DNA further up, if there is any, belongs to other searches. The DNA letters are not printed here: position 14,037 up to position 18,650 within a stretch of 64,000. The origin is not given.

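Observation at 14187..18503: Stand-alone 1438-aa glycosyltransferase with GT-B, coiled coil, GT-A and GT-B in one polypeptide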

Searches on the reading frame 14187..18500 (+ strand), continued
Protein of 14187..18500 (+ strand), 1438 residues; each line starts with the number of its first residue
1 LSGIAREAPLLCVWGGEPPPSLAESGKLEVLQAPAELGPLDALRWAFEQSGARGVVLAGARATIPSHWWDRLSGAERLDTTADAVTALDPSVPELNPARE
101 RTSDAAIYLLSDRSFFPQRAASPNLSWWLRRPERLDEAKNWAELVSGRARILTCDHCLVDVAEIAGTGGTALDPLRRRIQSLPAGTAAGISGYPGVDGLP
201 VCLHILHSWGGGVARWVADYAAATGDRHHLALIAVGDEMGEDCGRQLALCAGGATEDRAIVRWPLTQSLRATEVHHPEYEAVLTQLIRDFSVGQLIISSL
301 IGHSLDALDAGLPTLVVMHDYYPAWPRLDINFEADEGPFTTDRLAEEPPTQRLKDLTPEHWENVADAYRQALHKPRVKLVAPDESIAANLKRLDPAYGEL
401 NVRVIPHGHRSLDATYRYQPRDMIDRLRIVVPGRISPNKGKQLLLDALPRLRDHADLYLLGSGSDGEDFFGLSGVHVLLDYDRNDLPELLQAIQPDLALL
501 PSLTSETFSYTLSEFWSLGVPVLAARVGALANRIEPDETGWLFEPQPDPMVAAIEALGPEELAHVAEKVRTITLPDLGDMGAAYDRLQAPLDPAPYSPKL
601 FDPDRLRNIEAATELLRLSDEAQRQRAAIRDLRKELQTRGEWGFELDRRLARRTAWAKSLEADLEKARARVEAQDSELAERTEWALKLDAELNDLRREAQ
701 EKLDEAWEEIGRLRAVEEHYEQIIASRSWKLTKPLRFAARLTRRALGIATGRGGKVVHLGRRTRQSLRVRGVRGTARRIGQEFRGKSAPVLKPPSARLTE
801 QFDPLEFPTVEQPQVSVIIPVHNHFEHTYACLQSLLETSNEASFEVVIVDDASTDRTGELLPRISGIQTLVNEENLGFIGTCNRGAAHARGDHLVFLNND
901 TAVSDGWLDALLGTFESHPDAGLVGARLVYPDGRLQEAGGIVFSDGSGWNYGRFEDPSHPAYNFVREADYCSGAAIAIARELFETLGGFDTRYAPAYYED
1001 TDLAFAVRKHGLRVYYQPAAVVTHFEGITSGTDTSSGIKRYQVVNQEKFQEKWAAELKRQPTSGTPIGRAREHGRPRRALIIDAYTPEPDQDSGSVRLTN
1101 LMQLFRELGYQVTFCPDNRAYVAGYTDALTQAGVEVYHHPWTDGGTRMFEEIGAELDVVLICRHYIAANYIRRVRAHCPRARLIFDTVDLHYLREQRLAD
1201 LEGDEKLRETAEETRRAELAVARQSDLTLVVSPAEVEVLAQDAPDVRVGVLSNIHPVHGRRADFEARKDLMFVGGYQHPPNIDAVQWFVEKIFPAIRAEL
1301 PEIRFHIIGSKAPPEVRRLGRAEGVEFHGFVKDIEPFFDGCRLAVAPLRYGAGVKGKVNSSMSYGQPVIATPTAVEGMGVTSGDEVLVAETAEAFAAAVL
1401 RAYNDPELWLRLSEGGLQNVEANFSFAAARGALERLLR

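Call 21: find_related_loci(query=A1, collection=genome_contigs, flank=10000)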
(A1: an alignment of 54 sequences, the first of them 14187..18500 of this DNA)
Query A1 (1438 aa) in genome_contigs; peptide patterns used: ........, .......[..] (x = any residue, [..] = any of these).
600 stretches matched a pattern (row limit reached: there are more); 595 encode a relative of the query (tblastn E <= 1e-3); the best 80 are kept; 80 distinct loci.
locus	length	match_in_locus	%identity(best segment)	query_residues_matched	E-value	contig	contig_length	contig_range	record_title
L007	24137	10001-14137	46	63-1437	0e+0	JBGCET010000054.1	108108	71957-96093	MAG: Lysobacterales bacterium isolate SGMAG-40 contig54, whole genome shotgun sequence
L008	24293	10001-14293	45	40-1437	0e+0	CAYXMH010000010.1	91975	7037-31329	MAG TPA_asm: uncultured Rhodanobacteraceae bacterium isolate SRP278252_co2_209 genome assembly, contig: NODE_331_length_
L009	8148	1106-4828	47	199-1437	0e+0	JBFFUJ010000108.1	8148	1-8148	MAG: Lysobacterales bacterium isolate Mix_mud23.2022.09.13 k141_510682_length_8148_cov_8.0000, whole genome shotgun sequ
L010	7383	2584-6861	44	63-1435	0e+0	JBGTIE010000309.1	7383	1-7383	MAG: Lysobacterales bacterium isolate JTS-RE256 k141_2782613, whole genome shotgun sequence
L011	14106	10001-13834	48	192-1437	0e+0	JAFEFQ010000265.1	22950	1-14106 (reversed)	MAG: Proteobacteria bacterium isolate SZAS LIN-96 LIN-546__265__length-22950, whole genome shotgun sequence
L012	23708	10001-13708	49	191-1426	0e+0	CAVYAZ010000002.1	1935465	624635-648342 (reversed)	MAG: uncultured Gammaproteobacteria bacterium isolate MFD04967.bin.1.212 genome assembly, contig: contig_26756, whole ge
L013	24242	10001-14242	45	60-1437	0e+0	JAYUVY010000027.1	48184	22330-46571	MAG: Lysobacterales bacterium isolate GL124_UP_concoct_211 GL124_UP_concoct_211_26, whole genome shotgun sequence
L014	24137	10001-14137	47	56-1437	0e+0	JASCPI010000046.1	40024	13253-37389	Lysobacteraceae bacterium PS02065 NODE_46_length_40024_cov_12.808557, whole genome shotgun sequence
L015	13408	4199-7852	47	195-1437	0e+0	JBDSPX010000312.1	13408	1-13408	MAG: Dokdonella sp. isolate cluster1_bin.473 k127_7827840, whole genome shotgun sequence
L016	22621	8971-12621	48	190-1438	0e+0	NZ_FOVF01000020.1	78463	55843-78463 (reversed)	Dokdonella immobilis strain CGMCC 1.7659, whole genome shotgun sequence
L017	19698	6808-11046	40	55-1437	0e+0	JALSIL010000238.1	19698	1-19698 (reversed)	MAG: Lysobacterales bacterium isolate 354-166_metabat2_scaf2bin.033 354-166_scaffold_2668_c1, whole genome shotgun seque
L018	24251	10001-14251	44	10-1437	0e+0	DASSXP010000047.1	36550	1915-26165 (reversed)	MAG TPA_asm: Rhodanobacteraceae bacterium isolate SMAG_U653 k141_1106242, whole genome shotgun sequence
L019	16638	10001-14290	44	11-1437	0e+0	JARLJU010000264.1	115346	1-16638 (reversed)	MAG: Rudaea sp. isolate MAG_CA158 MetaCoAG_Bin_158_Anoxic_k141_1929272, whole genome shotgun sequence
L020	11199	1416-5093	47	194-1437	0e+0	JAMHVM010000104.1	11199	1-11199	MAG: Lysobacterales bacterium isolate UR_AS_maxbin.005 k201_347234, whole genome shotgun sequence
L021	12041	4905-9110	44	54-1437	0e+0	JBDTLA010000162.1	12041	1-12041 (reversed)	MAG: Rudaea sp. isolate cluster2_bin.90 k127_5063311, whole genome shotgun sequence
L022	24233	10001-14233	45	40-1437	0e+0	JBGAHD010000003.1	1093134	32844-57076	MAG: Ahniellaceae bacterium isolate MAG_MBR_H10.40 MBRH10-40_opera_contig_11, whole genome shotgun sequence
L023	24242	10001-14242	40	54-1438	0e+0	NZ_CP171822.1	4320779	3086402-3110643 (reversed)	Marinicella sp. W31 chromosome, complete genome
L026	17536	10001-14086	40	55-1438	0e+0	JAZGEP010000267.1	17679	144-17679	MAG: Methylococcales bacterium isolate SCS4bin.24 SCS4bin.24_267, whole genome shotgun sequence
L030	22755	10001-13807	45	201-1437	0e+0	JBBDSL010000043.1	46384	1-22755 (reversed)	MAG: Wenzhouxiangellaceae bacterium isolate LejiaC_62_18 Lejia_C_1830_length_46384_cov_11, whole genome shotgun sequence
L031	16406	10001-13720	44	189-1437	0e+0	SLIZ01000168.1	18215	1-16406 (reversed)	MAG: Wenzhouxiangellaceae bacterium isolate CSSed165cm_218 CSSed16-5cm-7961, whole genome shotgun sequence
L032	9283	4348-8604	42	42-1437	0e+0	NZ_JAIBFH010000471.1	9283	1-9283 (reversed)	MAG: Arenimonas sp. isolate C43_concoct.bin.24 C43_k141_26245, whole genome shotgun sequence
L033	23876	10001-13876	43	175-1437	0e+0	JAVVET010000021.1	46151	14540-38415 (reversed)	MAG: Wenzhouxiangellaceae bacterium isolate TamC13-28 NODE_599_length_46151_cov_8.447913, whole genome shotgun sequence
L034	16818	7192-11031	47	192-1438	0e+0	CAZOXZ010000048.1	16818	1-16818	MAG TPA_asm: uncultured Rhodanobacteraceae bacterium isolate SRP187154_co1_3 genome assembly, contig: NODE_4167_length_1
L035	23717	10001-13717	45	198-1437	0e+0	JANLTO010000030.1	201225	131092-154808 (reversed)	MAG: Lysobacterales bacterium isolate OTE_25_metabat_167 OTE_25_k141_4284632, whole genome shotgun sequence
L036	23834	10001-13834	43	198-1437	0e+0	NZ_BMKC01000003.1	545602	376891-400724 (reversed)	Arenimonas soli strain CGMCC 1.15905 sequence03, whole genome shotgun sequence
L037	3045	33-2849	50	453-1437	0e+0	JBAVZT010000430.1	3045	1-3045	MAG: Rhodanobacteraceae bacterium isolate MFD04734_ilm_asm_bin15 k127_280350, whole genome shotgun sequence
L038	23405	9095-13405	40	39-1437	0e+0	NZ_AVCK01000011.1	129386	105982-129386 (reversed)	Arenimonas metalli CF5-1 contig19, whole genome shotgun sequence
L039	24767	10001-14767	53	9-1437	0e+0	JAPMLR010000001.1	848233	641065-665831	Lysobacteraceae bacterium JHOS43 contig_1, whole genome shotgun sequence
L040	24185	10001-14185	44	39-1437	0e+0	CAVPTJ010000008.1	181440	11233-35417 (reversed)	MAG: uncultured Gammaproteobacteria bacterium isolate MFD09671.bin.2.125 genome assembly, contig: contig_35998, whole ge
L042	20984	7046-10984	46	195-1437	0e+0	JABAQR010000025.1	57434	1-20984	MAG: Lysobacterales bacterium isolate Bin_3 c_000000001819, whole genome shotgun sequence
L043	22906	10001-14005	44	141-1437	0e+0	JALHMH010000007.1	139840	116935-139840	MAG: Lysobacterales bacterium isolate Bin_30_4_2 c_000000000796, whole genome shotgun sequence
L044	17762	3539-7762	41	55-1437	0e+0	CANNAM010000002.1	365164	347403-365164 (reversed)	uncultured Marinicella sp. isolate YR205-23-n2.fasta genome assembly, contig: NODE_2, whole genome shotgun sequence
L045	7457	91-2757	50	579-1437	0e+0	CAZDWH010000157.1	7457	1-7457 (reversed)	MAG TPA_asm: uncultured Rhodanobacteraceae bacterium isolate binchicken_co185_146 genome assembly, contig: NODE_18943_le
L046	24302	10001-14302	46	7-1437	0e+0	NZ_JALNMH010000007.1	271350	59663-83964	Pseudomarimonas salicorniae strain CAU 1642 contig7, whole genome shotgun sequence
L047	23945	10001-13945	48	104-1438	0e+0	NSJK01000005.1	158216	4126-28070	MAG: Lysobacterales bacterium isolate Ru_enrich_XN NODE_45_length_158216_cov_55.3866, whole genome shotgun sequence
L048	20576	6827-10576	46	200-1437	0e+0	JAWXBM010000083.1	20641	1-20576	MAG: Lysobacterales bacterium isolate MP6IB1.21 k99_724223, whole genome shotgun sequence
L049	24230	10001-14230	48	200-1437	0e+0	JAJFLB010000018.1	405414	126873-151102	MAG: Gammaproteobacteria bacterium isolate OFTM78 OFTM78_17, whole genome shotgun sequence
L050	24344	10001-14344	44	20-1437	0e+0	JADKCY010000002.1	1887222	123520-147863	MAG: Lysobacterales bacterium isolate OdNE_18-Q3-R46-58_MAXAC.230 tig00000122-2938940-21812760, whole genome shotgun seq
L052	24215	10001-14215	50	194-1437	0e+0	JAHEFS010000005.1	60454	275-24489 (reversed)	MAG: Chromatiales bacterium isolate Ww343 NODE_558_length_60454_cov_7.458207, whole genome shotgun sequence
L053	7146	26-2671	49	562-1437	0e+0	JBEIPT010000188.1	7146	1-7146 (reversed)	MAG: Lysobacteraceae bacterium isolate Sample-106-S6-bin-77 Sample_106_S6-bin_77-k141_1594863, whole genome shotgun sequ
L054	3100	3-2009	58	770-1437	0e+0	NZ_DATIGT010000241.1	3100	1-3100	MAG: Tahibacter sp. isolate SMAG_U15618 k141_53760, whole genome shotgun sequence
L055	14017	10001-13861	46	176-1437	0e+0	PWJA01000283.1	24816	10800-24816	MAG: Gammaproteobacteria bacterium isolate CSSed10_13m CS-Sed10-C3115, whole genome shotgun sequence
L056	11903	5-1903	58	811-1438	0e+0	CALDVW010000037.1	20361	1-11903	MAG: uncultured Xanthomonadales bacterium isolate N2_Bin_METABAT__104_1_1 genome assembly, contig: c_000004841945, whole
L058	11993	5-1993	59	774-1437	0e+0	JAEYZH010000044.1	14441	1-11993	MAG: Proteobacteria bacterium isolate OH_CBlB_83 k127_3356539, whole genome shotgun sequence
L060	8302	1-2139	58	726-1437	0e+0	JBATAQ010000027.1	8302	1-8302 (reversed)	MAG: Dokdonella sp. isolate MFD10514_ilm_asm_bin37 k127_128374, whole genome shotgun sequence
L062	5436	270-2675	50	667-1437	0e+0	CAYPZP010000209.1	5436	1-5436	MAG TPA_asm: uncultured Halomonas sp. isolate binchicken_co13_408 genome assembly, contig: NODE_25985_length_5436_cov_6.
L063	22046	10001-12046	52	755-1437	0e+0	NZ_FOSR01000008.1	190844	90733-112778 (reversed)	Rhodanobacter glycinis strain MO64, whole genome shotgun sequence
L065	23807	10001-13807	45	188-1437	0e+0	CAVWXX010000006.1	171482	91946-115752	MAG: uncultured Gammaproteobacteria bacterium isolate MFD03804.bin.1.241 genome assembly, contig: contig_28794, whole ge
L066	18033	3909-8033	45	31-1437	0e+0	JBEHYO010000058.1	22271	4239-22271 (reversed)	MAG: Pseudomonadota bacterium isolate ESF1.bin.52 NODE_2298_length_22271_cov_11.372858, whole genome shotgun sequence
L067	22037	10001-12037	54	759-1437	0e+0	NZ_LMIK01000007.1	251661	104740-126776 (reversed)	Lysobacter sp. Root76 contig_5, whole genome shotgun sequence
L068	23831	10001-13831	42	163-1438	0e+0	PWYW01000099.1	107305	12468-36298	MAG: Gammaproteobacteria bacterium isolate T3Sed10_151R1 T3-Sed10-C50, whole genome shotgun sequence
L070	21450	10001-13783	44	203-1437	0e+0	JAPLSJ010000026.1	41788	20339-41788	MAG: Arenimonas sp. isolate LacPavin_0920_WC90_MAG_70_12 LacPavin_0920_WC90_scaffold_1404122, whole genome shotgun seque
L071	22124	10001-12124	52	730-1437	0e+0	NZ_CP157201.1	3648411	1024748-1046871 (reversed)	Pseudoxanthomonas mexicana strain SDU_PSEU2 chromosome, complete genome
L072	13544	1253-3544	45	649-1437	0e+0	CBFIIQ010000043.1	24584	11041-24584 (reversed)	MAG: Pseudohongiellaceae bacterium isolate Co_bin_99_permissive genome assembly, contig: Co_bin_99_permissive_c43, whole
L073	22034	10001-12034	53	759-1437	0e+0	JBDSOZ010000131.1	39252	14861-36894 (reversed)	MAG: Luteimonas sp. isolate cluster1_bin.451 k127_10437514, whole genome shotgun sequence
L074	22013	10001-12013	53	766-1437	0e+0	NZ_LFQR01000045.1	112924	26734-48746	Frateuria defendens strain DHo contig_45, whole genome shotgun sequence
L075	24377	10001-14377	36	201-1437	0e+0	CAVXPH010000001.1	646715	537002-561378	MAG: uncultured beta proteobacterium isolate MFD04570.bin.1.112 genome assembly, contig: contig_114182, whole genome sho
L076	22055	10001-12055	51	752-1437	0e+0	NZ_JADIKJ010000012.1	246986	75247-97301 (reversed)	Dyella jejuensis strain JP1 scaffold12_size246986, whole genome shotgun sequence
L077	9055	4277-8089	37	198-1437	0e+0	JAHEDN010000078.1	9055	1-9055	MAG: Burkholderiales bacterium isolate Ww204 NODE_16655_length_9055_cov_2.777591, whole genome shotgun sequence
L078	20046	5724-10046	42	34-1437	0e+0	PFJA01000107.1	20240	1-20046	MAG: Lysobacterales bacterium CG_4_10_14_3_um_filter_64_11 CG_4_10_14_3_um_filter_scaffold_1414_c, whole genome shotgun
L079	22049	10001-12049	52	755-1437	0e+0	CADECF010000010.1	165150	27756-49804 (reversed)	MAG: uncultured Xanthomonadaceae bacterium isolate Xanthomonadaceae sp. RBC082 genome assembly, contig: MAG082_10, whole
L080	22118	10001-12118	50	724-1437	0e+0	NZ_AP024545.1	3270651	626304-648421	Noviluteimonas caseinilytica strain JCM32879 chromosome, complete genome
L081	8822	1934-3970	51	758-1437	0e+0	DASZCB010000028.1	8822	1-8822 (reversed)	MAG TPA_asm: Rhodanobacter sp. isolate SMAG_U6431 k141_7585, whole genome shotgun sequence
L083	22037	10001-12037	51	759-1437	0e+0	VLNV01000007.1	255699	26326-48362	Lysobacter prati strain SYSU H10001 NODE_6_length_255699_cov_327.766468, whole genome shotgun sequence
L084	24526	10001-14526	49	203-1437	0e+0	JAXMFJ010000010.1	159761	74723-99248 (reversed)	MAG: Burkholderiales bacterium isolate STL-PRO84 C2.128.fa-10, whole genome shotgun sequence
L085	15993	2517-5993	38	200-1425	0e+0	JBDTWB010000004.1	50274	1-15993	MAG: Casimicrobiaceae bacterium isolate cluster3_bin.81 NODE_1642_length_50274_cov_11.799120, whole genome shotgun seque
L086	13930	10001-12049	51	755-1438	0e+0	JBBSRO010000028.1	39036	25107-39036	MAG: Lysobacterales bacterium isolate SVL1_sbin.39 SVL1_sbin.39_K_67707_L_39036_cov_18.9967, whole genome shotgun sequen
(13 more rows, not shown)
